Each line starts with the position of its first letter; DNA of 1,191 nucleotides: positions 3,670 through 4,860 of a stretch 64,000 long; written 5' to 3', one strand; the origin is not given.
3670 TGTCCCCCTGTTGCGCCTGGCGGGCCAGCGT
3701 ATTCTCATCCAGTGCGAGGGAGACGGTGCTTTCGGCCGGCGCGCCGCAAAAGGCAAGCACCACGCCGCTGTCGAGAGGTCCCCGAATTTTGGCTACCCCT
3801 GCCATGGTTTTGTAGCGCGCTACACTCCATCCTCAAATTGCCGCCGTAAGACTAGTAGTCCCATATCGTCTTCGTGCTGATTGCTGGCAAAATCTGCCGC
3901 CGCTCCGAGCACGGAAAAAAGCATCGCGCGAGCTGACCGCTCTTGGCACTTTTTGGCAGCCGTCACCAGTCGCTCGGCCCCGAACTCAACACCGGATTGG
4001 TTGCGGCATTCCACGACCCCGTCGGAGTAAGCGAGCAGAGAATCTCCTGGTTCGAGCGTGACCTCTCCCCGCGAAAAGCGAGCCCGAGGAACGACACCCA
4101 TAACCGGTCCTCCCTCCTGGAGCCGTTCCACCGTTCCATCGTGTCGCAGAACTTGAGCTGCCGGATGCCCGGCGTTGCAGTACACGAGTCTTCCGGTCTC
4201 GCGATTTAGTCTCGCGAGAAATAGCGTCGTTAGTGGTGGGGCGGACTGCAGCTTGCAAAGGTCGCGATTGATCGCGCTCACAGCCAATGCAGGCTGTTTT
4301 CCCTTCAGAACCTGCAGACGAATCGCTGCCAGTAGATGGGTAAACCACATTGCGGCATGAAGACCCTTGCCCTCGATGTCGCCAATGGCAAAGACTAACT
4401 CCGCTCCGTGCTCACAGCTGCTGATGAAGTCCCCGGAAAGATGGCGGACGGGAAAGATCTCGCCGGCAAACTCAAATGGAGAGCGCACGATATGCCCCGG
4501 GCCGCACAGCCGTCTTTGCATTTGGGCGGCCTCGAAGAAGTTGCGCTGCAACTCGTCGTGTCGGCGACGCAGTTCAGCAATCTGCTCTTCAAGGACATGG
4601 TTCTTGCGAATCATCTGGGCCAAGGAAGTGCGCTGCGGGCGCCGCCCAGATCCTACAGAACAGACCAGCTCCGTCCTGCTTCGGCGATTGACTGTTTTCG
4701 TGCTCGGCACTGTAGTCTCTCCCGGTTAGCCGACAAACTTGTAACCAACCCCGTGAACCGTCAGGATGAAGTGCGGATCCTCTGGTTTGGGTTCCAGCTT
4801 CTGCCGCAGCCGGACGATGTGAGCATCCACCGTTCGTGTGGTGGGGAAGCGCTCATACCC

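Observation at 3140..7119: Tightly packed operon: histidine kinase, OmpR-type regulator, SpoIIE/PP2C phosphatase, ECF sigma factor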

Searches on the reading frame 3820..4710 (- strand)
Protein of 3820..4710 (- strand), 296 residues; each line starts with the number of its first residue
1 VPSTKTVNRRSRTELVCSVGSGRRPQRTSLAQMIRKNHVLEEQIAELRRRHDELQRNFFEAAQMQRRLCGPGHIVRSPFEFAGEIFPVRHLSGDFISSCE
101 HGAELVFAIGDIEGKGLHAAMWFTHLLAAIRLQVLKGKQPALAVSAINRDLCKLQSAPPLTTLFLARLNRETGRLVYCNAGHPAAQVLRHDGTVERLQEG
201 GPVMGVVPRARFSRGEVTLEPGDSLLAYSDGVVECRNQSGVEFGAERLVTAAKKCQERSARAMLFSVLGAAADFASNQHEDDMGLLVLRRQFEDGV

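Call 3: search_protein_families(library=pfam, proteins=[window:3820-4710:-], max_evalue=0.01)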
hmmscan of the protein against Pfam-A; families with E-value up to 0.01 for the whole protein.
window:3820-4710:- (296 aa): 1 family
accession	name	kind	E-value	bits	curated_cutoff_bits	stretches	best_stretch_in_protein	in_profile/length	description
PF07228.17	SpoIIE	-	3.9e-43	148.1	25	1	104-290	4-191/192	Stage II sporulation protein E (SpoIIE)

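Call 4: search_protein_families(library=ncbifam, proteins=[window:3820-4710:-], max_evalue=0.01)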
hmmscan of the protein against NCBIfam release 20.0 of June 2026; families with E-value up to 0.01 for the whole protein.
window:3820-4710:- (296 aa): 2 families
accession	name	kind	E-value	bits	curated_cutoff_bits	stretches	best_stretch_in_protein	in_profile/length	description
NF045505.1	RR_RssB_Pseudo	equivalog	1.7e-10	40.5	700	1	38-291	136-392/394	two-component system response regulator RssB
TIGR02865.1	spore_II_E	equivalog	1.9e-06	26.3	490.8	1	90-289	565-762/764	stage II sporulation protein E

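Call 7: find_homologous_proteins(query=window:3820-4710:-, max_evalue=1e-10)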
Query window:3820-4710:- (296 aa): 1537 proteins with E <= 1e-10 among 6080 candidates; the best 120 are listed.
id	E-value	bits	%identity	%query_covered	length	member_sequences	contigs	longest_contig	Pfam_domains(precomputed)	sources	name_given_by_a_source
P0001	1.4e-193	659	100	100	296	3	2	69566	PF07228.18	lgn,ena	-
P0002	3.9e-157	540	84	98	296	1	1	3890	PF07228.18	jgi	-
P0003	3.1e-111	389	77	77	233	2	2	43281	PF07228.18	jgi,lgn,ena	-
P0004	1.6e-101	357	61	94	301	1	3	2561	PF07228.18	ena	-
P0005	1.2e-96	341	60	91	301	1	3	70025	PF07228.18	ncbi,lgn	-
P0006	1.2e-95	338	60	89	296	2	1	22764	PF07228.18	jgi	-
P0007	1.4e-95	338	57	93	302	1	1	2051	PF07228.18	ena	-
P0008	2.3e-94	334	58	93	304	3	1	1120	PF07228.18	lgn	-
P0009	6.6e-94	332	58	90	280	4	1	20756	PF07228.18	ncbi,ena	-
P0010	1.6e-93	331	57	91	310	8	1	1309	PF07228.18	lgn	-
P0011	3.1e-93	330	60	88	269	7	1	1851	PF07228.18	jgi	-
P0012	8.0e-93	329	59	85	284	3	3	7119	PF07228.18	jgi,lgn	jgi:sigma-B regulation protein RsbU (phosphoserine phosphatase)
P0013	3.7e-92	327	55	97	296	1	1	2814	PF07228.18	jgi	jgi:sigma-B regulation protein RsbU (phosphoserine phosphatase)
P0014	4.0e-92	326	58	90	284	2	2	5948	PF07228.18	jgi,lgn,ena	-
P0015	9.1e-92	325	60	86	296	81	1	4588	PF07228.18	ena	-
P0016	1.4e-91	325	57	92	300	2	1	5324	PF07228.18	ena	-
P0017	1.7e-91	324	60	88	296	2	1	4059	PF07228.18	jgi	jgi:serine phosphatase RsbU (regulator of sigma subunit)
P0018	1.7e-91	324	56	94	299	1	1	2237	PF07228.18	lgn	-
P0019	1.9e-91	324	59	89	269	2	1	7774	PF07228.18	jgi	jgi:serine phosphatase RsbU (regulator of sigma subunit)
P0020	2.3e-91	324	55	96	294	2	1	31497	PF07228.18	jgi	jgi:serine phosphatase RsbU (regulator of sigma subunit)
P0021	2.4e-91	324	57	90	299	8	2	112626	PF07228.18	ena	-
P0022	5.8e-91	323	59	88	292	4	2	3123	PF07228.18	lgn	-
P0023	7.2e-91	322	56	89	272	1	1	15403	PF07228.18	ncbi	-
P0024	7.4e-91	322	59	88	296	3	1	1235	PF07228.18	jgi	-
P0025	8.6e-91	322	59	88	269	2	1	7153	PF07228.18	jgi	jgi:serine phosphatase RsbU (regulator of sigma subunit)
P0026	1.0e-90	322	58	88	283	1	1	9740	PF07228.18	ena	-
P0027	1.1e-90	322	56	92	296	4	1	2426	PF07228.18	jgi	jgi:serine phosphatase RsbU (regulator of sigma subunit)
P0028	1.2e-90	322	59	89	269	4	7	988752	PF07228.18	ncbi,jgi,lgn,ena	ncbi:MAG: PP2C family protein-serine/threonine phosphatase [Terriglobales bacterium]|jgi:sigma-B reg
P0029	1.2e-90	322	55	96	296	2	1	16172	PF07228.18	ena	-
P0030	1.7e-90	321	56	90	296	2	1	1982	PF07228.18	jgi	-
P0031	2.7e-90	321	58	88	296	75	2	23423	PF07228.18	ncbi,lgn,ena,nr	ncbi:MAG TPA: PP2C family protein-serine/threonine phosphatase [Terriglobales bacterium]|nr:PP2C fam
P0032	3.5e-90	320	56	92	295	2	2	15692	PF07228.18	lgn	-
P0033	3.6e-90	320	53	97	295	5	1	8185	PF07228.18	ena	-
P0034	3.9e-90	320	55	96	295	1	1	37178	PF07228.18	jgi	jgi:serine phosphatase RsbU (regulator of sigma subunit)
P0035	4.3e-90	320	55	92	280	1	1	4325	PF07228.18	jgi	jgi:sigma-B regulation protein RsbU (phosphoserine phosphatase)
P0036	5.4e-90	320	59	86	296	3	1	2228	PF07228.18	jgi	jgi:serine phosphatase RsbU (regulator of sigma subunit)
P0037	6.0e-90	319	58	88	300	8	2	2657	PF07228.18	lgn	-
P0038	6.1e-90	319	57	92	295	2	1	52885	PF07228.18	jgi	-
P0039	6.9e-90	319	56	89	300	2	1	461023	PF07228.18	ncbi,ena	-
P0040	7.0e-90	319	58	88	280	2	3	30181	PF07228.18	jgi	jgi:serine phosphatase RsbU (regulator of sigma subunit)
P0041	7.0e-90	319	55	96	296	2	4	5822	PF07228.18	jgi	jgi:serine phosphatase RsbU (regulator of sigma subunit)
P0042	7.2e-90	319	55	95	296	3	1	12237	PF07228.18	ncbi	-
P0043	1.1e-89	318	58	88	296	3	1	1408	PF07228.18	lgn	-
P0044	1.2e-89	318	55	96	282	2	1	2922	PF07228.18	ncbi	-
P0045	1.5e-89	318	55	92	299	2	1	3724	PF07228.18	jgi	jgi:serine phosphatase RsbU (regulator of sigma subunit)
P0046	1.8e-89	318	56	88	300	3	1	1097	PF07228.18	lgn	-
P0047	3.0e-89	317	57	92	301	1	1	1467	PF07228.18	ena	-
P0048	3.5e-89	317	56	91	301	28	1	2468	PF07228.18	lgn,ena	-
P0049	3.8e-89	317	55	92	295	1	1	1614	PF07228.18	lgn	-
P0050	4.1e-89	317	56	88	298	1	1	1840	PF07228.18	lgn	-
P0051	4.6e-89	316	56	87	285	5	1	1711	PF07228.18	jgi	jgi:sigma-B regulation protein RsbU (phosphoserine phosphatase)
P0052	5.7e-89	316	52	97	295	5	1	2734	PF07228.18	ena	-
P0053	7.9e-89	316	54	93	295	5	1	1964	PF07228.18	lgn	-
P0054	8.1e-89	316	59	88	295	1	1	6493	PF07228.18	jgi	jgi:serine phosphatase RsbU (regulator of sigma subunit)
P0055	8.2e-89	316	52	99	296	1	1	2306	PF07228.18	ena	-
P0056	8.4e-89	316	58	88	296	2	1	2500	PF07228.18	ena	-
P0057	9.3e-89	315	56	89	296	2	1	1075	PF07228.18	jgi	-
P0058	9.8e-89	315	56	90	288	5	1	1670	PF07228.18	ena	-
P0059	1.0e-88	315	54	88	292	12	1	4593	PF07228.18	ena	-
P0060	1.1e-88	315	55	90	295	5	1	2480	PF07228.18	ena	-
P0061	1.3e-88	315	56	90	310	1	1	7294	PF07228.18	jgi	jgi:serine phosphatase RsbU (regulator of sigma subunit)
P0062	1.4e-88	315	58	88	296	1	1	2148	PF07228.18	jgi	jgi:serine phosphatase RsbU (regulator of sigma subunit)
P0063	2.4e-88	314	57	89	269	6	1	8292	PF07228.18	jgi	jgi:serine phosphatase RsbU (regulator of sigma subunit)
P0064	2.4e-88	314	58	86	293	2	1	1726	PF07228.18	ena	-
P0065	2.5e-88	314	56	89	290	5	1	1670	PF07228.18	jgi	jgi:sigma-B regulation protein RsbU (phosphoserine phosphatase)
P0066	3.0e-88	314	54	91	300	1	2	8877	PF07228.18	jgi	jgi:serine phosphatase RsbU (regulator of sigma subunit)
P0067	3.6e-88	314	55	89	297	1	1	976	PF07228.18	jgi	jgi:sigma-B regulation protein RsbU (phosphoserine phosphatase)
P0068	5.6e-88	313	58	86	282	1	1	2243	PF07228.18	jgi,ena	-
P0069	6.5e-88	313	55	90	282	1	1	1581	PF07228.18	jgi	jgi:sigma-B regulation protein RsbU (phosphoserine phosphatase)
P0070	7.7e-88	312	54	91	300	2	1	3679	PF07228.18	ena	-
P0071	7.7e-88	312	56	86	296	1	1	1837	PF07228.18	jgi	jgi:serine phosphatase RsbU (regulator of sigma subunit)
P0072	8.4e-88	312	58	88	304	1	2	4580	PF07228.18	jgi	jgi:serine phosphatase RsbU (regulator of sigma subunit)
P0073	8.6e-88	312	56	88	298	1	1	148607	PF07228.18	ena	-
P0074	9.8e-88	312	55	88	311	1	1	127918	PF07228.18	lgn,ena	-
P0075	1.1e-87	312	54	89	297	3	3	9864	PF07228.18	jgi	-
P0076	3.4e-87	310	56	91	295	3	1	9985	PF07228.18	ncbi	-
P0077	3.9e-87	310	58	86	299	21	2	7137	PF07228.18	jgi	jgi:serine phosphatase RsbU (regulator of sigma subunit)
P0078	4.1e-87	310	52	99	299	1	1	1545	PF07228.18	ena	-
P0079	4.4e-87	310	56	88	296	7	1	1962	PF07228.18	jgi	jgi:serine phosphatase RsbU (regulator of sigma subunit)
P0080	7.8e-87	309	53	95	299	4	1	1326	PF07228.18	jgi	jgi:serine phosphatase RsbU (regulator of sigma subunit)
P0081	8.5e-87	309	55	90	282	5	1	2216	PF07228.18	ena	-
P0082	8.9e-87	309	58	86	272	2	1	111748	PF07228.18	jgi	jgi:sigma-B regulation protein RsbU (phosphoserine phosphatase)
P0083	9.8e-87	309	57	86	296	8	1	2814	PF07228.18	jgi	-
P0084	1.0e-86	309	52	98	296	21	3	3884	PF07228.18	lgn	-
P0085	1.1e-86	309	55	94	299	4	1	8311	PF07228.18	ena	-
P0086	1.3e-86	308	56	91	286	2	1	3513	PF07228.18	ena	-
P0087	1.3e-86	308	57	86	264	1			PF07228.18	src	-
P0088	1.8e-86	308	54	88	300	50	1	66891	PF07228.18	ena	-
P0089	2.3e-86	308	56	87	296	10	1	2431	PF07228.18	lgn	-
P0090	2.4e-86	308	55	90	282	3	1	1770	PF07228.18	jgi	jgi:sigma-B regulation protein RsbU (phosphoserine phosphatase)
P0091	2.6e-86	307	57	87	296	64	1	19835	PF07228.18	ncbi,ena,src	-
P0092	2.7e-86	307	53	92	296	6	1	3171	PF07228.18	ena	-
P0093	2.7e-86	307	56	88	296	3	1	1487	PF07228.18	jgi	-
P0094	2.8e-86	307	56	84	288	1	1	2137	PF07228.18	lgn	-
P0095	2.8e-86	307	57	88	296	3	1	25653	PF07228.18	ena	-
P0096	3.0e-86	307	55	88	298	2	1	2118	PF07228.18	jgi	-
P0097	3.1e-86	307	58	88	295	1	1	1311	PF07228.18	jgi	jgi:serine phosphatase RsbU (regulator of sigma subunit)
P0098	4.0e-86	307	52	98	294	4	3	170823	PF07228.18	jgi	jgi:sigma-B regulation protein RsbU (phosphoserine phosphatase)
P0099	5.4e-86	306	56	90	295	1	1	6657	PF07228.18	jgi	jgi:serine phosphatase RsbU (regulator of sigma subunit)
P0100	6.8e-86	306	54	90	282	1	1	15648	PF07228.18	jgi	jgi:phosphoserine phosphatase RsbU/P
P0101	7.5e-86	306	53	92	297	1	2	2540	PF07228.18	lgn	-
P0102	7.5e-86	306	54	90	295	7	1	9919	PF07228.18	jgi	jgi:sigma-B regulation protein RsbU (phosphoserine phosphatase)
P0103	7.6e-86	306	55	92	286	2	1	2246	PF07228.18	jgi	jgi:serine phosphatase RsbU (regulator of sigma subunit)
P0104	9.8e-86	306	55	85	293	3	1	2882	PF07228.18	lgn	-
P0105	1.1e-85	305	51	92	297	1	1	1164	PF07228.18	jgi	-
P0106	1.1e-85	305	54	92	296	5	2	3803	PF07228.18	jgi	jgi:serine phosphatase RsbU (regulator of sigma subunit)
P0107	1.2e-85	305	56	86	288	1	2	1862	PF07228.18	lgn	-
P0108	1.2e-85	305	52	92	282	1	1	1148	PF07228.18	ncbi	-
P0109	1.2e-85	305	55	87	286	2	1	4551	PF07228.18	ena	-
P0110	1.2e-85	305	52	96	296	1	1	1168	PF07228.18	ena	-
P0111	1.5e-85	305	54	90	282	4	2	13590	PF07228.18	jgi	jgi:sigma-B regulation protein RsbU (phosphoserine phosphatase)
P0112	1.5e-85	305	56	86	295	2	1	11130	PF07228.18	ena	-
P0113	1.5e-85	305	56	86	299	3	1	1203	PF07228.18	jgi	jgi:sigma-B regulation protein RsbU (phosphoserine phosphatase)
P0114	1.5e-85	305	54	90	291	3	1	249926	PF07228.18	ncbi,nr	ncbi:MAG: SpoIIE family protein phosphatase [Acidobacteriia bacterium]|nr:SpoIIE family protein phos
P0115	1.5e-85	305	57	88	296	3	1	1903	PF07228.18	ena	-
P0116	1.7e-85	305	57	85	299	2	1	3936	PF07228.18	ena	-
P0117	1.7e-85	305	54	90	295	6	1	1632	PF07228.18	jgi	jgi:serine phosphatase RsbU (regulator of sigma subunit)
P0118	2.1e-85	304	53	93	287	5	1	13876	PF07228.18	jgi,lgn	-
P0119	2.2e-85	304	51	97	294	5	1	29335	PF07228.18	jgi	jgi:serine phosphatase RsbU (regulator of sigma subunit)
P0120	2.4e-85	304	52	96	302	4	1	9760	PF07228.18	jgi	jgi:phosphoserine phosphatase RsbU/P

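Call 8: find_encoding_contigs(protein=P0028, flank=8000, max_places=3)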
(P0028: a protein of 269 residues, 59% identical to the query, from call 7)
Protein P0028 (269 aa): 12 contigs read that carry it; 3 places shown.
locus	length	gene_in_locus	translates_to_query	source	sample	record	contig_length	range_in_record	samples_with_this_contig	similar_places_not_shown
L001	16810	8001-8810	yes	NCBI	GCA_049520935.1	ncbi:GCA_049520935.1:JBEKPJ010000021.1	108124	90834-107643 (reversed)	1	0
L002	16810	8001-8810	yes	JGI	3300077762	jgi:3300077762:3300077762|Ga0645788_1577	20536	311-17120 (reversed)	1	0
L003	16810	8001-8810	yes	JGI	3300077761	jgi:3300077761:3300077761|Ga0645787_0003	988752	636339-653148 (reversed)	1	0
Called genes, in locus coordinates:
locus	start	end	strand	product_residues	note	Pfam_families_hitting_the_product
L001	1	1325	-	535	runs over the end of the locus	PF07519:Tannase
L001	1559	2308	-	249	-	PF01061:ABC2_membrane, PF12698:ABC2_membrane_3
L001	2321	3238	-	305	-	PF00005:ABC_tran, PF02463:SMC_N (faint), PF13304:AAA_21, PF13732:DrrA1-3_C (faint)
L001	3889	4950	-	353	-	PF20434:BD-FAE, PF07859:Abhydrolase_3, PF00326:Peptidase_S9, PF01738:DLH (faint)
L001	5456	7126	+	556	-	PF00512:HisKA, PF02518:HATPase_c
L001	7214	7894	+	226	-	PF00072:Response_reg, PF00486:Trans_reg_C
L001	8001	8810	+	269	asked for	PF07228:SpoIIE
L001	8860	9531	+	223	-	PF07638:Sigma70_ECF (weak), PF04542:Sigma70_r2, PF04545:Sigma70_r4, PF08281:Sigma70_r4_2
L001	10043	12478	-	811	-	PF12704:MacB_PCD, PF02687:FtsX, PF12704:MacB_PCD, PF02687:FtsX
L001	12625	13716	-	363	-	-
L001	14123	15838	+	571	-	PF00069:Pkinase, PF01636:APH (faint), PF07714:PK_Tyr_Ser-Thr, PF03109:ABC1 (weak)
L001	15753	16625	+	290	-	PF07676:PD40 (faint), PF26549:Tricorn_N (faint)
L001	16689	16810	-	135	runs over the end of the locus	PF08818:DUF1801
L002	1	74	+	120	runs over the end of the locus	-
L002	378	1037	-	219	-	-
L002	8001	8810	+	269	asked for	PF07228:SpoIIE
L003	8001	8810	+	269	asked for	PF07228:SpoIIE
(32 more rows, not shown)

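Call 9: find_encoding_contigs(protein=P0114, flank=8000, max_places=2)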
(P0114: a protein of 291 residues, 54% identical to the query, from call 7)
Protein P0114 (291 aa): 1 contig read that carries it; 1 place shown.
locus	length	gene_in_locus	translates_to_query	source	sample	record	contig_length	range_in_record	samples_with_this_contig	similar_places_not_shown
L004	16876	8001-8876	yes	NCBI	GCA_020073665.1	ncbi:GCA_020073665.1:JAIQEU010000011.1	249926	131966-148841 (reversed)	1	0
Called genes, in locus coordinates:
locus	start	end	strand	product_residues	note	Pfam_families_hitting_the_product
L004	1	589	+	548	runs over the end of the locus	PF01257:2Fe-2S_thioredx (weak), PF01512:Complex1_51K, PF10531:SLBB (weak), PF10589:NADH_4Fe-4S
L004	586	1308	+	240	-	PF13510:Fer2_4, PF10588:NADH-G_4Fe-4S_3, PF13183:Fer4_8, PF13237:Fer4_10 (weak), PF14697:Fer4_21 (weak), PF22117:Fer4_Nqo3, PF12838:Fer4_7, PF00037:Fer4, +7 more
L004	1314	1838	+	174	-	PF01058:Oxidored_q6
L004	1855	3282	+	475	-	PF27537:HoxH, PF00374:NiFeSe_Hases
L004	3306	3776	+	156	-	-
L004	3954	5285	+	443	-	PF03544:TonB_C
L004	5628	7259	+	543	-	PF00512:HisKA, PF02518:HATPase_c, PF13581:HATPase_c_2 (faint)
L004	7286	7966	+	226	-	PF00072:Response_reg, PF00486:Trans_reg_C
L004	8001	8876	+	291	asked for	PF07228:SpoIIE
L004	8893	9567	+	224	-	PF04542:Sigma70_r2, PF08281:Sigma70_r4_2, PF04545:Sigma70_r4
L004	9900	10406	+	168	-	PF14317:YcxB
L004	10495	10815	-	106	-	PF04140:ICMT (weak), PF04191:PEMT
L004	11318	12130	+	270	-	-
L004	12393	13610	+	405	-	PF00595:PDZ (weak), PF13180:PDZ_2, PF17820:PDZ_6, PF03572:Peptidase_S41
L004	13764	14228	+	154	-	PF13527:Acetyltransf_9, PF00583:Acetyltransf_1, PF13673:Acetyltransf_10, PF13508:Acetyltransf_7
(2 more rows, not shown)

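Call 10: find_encoding_contigs(protein=P0098, flank=8000, max_places=2)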
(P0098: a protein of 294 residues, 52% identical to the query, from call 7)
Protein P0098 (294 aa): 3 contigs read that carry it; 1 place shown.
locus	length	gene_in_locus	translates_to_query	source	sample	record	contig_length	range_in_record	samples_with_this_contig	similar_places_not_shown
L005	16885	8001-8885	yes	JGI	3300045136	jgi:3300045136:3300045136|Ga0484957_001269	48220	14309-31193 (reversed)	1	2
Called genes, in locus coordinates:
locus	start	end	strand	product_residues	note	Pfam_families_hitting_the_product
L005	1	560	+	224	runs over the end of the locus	PF04011:LemA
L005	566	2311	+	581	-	PF09972:DUF2207, PF20990:DUF2207_C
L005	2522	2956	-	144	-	PF07813:LTXXQ (faint)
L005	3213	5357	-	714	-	PF01564:Spermine_synth, PF13649:Methyltransf_25 (weak)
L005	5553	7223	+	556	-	PF00512:HisKA, PF02518:HATPase_c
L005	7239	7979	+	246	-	PF00072:Response_reg, PF00486:Trans_reg_C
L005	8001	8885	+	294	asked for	PF07228:SpoIIE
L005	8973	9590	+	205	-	PF07638:Sigma70_ECF (weak), PF04542:Sigma70_r2, PF08281:Sigma70_r4_2, PF04545:Sigma70_r4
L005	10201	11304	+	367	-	-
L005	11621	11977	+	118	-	PF07238:PilZ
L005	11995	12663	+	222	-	PF00196:GerE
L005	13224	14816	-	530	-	PF00171:Aldedh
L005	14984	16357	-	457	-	PF01212:Beta_elim_lyase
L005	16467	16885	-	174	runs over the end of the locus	PF04008:Adenosine_kin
